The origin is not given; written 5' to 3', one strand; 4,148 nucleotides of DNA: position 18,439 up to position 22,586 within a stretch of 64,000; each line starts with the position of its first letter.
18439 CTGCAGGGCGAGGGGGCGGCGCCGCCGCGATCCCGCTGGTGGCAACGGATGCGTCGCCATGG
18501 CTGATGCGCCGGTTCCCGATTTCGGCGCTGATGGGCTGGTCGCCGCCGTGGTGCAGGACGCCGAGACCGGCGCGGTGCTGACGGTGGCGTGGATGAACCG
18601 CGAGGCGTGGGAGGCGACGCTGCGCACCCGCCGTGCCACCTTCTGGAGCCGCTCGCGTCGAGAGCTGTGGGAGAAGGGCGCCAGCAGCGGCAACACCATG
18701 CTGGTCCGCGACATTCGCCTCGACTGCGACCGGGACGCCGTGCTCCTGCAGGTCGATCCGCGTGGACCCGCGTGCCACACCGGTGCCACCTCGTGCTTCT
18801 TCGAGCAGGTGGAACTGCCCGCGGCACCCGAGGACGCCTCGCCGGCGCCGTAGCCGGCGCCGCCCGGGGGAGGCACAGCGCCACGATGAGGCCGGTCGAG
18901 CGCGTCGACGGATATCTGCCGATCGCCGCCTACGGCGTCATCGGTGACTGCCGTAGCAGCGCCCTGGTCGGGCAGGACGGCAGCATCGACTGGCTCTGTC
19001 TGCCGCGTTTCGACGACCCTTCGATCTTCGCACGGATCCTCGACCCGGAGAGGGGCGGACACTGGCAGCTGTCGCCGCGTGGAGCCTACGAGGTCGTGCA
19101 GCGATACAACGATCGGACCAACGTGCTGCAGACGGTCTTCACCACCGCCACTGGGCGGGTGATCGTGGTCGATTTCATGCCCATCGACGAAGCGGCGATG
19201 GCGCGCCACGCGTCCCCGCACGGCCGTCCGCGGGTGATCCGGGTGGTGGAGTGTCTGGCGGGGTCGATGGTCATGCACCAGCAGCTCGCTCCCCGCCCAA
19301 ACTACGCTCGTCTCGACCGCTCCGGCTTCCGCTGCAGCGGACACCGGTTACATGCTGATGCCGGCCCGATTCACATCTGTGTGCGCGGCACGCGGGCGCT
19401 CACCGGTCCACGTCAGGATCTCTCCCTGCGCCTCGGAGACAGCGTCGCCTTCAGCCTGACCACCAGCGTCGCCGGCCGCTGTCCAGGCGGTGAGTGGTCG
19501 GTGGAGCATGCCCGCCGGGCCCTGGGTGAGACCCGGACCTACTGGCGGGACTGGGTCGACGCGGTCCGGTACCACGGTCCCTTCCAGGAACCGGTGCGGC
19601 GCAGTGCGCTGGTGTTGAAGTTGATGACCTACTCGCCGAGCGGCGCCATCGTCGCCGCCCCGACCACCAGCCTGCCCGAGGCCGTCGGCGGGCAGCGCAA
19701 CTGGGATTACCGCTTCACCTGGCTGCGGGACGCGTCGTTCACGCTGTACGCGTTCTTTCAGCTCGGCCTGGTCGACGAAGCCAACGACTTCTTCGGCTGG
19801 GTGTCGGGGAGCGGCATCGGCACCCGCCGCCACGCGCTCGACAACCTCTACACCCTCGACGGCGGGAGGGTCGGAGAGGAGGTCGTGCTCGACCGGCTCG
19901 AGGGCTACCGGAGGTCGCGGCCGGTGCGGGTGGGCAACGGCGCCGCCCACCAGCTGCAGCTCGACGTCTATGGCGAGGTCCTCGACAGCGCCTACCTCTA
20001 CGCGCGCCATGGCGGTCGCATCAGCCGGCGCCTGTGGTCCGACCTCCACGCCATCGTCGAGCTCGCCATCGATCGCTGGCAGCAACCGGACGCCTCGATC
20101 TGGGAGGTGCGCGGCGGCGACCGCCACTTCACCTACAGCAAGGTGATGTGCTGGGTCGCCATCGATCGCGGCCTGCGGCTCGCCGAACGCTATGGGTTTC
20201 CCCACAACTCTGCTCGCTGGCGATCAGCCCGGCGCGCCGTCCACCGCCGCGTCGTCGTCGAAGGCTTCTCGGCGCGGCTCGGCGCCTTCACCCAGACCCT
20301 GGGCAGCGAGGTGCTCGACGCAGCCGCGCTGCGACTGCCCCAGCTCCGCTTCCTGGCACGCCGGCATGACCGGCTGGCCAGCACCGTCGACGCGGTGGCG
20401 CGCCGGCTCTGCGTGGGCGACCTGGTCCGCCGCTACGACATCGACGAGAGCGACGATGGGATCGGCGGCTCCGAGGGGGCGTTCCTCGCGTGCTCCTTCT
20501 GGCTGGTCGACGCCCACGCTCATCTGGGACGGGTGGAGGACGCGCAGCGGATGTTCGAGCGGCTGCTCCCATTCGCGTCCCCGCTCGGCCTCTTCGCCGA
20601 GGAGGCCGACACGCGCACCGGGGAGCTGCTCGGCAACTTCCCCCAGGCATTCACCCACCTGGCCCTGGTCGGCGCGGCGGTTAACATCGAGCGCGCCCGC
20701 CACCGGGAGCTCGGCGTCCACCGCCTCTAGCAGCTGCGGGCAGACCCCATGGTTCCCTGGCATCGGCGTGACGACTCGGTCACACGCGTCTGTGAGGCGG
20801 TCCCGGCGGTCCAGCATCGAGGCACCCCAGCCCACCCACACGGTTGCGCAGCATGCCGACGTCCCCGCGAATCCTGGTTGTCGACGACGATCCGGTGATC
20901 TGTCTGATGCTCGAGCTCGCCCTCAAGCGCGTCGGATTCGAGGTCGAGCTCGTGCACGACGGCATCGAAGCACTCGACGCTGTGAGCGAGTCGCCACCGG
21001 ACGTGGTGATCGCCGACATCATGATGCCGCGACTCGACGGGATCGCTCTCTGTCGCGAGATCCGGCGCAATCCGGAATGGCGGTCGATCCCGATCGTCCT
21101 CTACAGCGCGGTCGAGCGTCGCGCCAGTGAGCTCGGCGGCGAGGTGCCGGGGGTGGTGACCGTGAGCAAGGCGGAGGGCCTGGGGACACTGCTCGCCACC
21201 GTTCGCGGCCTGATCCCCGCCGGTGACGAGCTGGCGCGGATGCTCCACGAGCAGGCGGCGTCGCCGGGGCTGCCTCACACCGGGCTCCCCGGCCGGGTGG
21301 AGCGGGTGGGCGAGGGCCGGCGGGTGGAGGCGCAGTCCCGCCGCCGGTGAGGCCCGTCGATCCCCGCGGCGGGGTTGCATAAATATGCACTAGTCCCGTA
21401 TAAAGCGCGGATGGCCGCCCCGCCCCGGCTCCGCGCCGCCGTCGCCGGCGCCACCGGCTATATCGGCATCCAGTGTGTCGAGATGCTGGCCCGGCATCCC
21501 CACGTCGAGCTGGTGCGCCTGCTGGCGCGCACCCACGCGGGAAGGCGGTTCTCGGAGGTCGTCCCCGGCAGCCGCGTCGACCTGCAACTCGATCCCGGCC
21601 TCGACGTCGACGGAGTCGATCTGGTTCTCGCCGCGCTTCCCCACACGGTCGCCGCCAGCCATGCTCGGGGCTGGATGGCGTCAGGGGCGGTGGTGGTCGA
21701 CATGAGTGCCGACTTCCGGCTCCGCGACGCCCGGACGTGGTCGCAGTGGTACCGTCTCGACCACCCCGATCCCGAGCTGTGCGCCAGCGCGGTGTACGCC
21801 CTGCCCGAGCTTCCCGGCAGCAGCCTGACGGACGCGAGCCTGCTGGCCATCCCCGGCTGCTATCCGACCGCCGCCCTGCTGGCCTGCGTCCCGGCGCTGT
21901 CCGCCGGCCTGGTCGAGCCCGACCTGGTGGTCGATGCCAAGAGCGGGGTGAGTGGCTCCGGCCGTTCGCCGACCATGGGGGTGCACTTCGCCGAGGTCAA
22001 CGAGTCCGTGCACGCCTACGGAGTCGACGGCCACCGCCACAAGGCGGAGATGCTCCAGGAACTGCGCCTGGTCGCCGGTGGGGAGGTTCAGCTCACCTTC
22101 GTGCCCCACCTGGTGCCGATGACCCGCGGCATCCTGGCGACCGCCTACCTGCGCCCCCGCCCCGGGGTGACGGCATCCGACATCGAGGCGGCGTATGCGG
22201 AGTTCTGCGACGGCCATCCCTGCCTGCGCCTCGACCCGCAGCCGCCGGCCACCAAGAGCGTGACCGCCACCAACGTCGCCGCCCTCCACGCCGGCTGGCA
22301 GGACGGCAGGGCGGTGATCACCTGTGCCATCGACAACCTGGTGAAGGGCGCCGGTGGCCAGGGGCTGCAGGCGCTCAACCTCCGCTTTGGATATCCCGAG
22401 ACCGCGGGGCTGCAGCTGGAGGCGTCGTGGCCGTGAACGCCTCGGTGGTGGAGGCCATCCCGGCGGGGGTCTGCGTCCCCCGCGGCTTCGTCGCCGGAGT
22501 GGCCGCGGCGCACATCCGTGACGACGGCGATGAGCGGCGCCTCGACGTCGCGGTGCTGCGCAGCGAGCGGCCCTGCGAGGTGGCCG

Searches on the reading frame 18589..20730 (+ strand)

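Call 44: search_protein_families(library=pfam, proteins=[window:18589-20730:+], max_evalue=0.00001)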
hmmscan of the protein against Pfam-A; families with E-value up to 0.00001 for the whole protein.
window:18589-20730:+ (713 aa): 2 families
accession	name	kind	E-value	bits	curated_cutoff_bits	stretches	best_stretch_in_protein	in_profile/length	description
PF00723.27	Glyco_hydro_15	-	4.5e-65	220.7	22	1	334-697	5-426/427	Glycosyl hydrolases family 15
PF19291.4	TREH_N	-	4.3e-16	59.3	23.1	1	111-243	14-132/211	Trehalase-like, N-terminal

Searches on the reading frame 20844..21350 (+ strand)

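Call 44: search_protein_families(library=pfam, proteins=[window:20844-21350:+], max_evalue=0.00001)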
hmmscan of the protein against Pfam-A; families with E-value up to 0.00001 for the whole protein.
window:20844-21350:+ (168 aa): 1 family
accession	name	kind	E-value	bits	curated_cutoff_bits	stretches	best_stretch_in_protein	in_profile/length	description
PF00072.30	Response_reg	-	8.8e-20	71.4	30.2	1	10-93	1-82/111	Response regulator receiver domain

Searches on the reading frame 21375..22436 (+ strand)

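Call 44: search_protein_families(library=pfam, proteins=[window:21375-22436:+], max_evalue=0.00001)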
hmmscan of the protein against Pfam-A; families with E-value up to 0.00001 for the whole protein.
window:21375-22436:+ (353 aa): 3 families
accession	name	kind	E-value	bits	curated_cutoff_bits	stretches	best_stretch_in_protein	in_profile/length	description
PF22698.1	Semialdhyde_dhC_1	-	1.6e-50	171.6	27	1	162-321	1-165/165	Semialdehyde dehydrogenase, dimerisation domain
PF01118.30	Semialdhyde_dh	-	1.8e-24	86.9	26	1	21-149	2-116/121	Semialdehyde dehydrogenase, NAD binding domain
PF02774.23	Semialdhyde_dhC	-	4.8e-19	69.6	26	1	173-324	3-184/184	Semialdehyde dehydrogenase, dimerisation domain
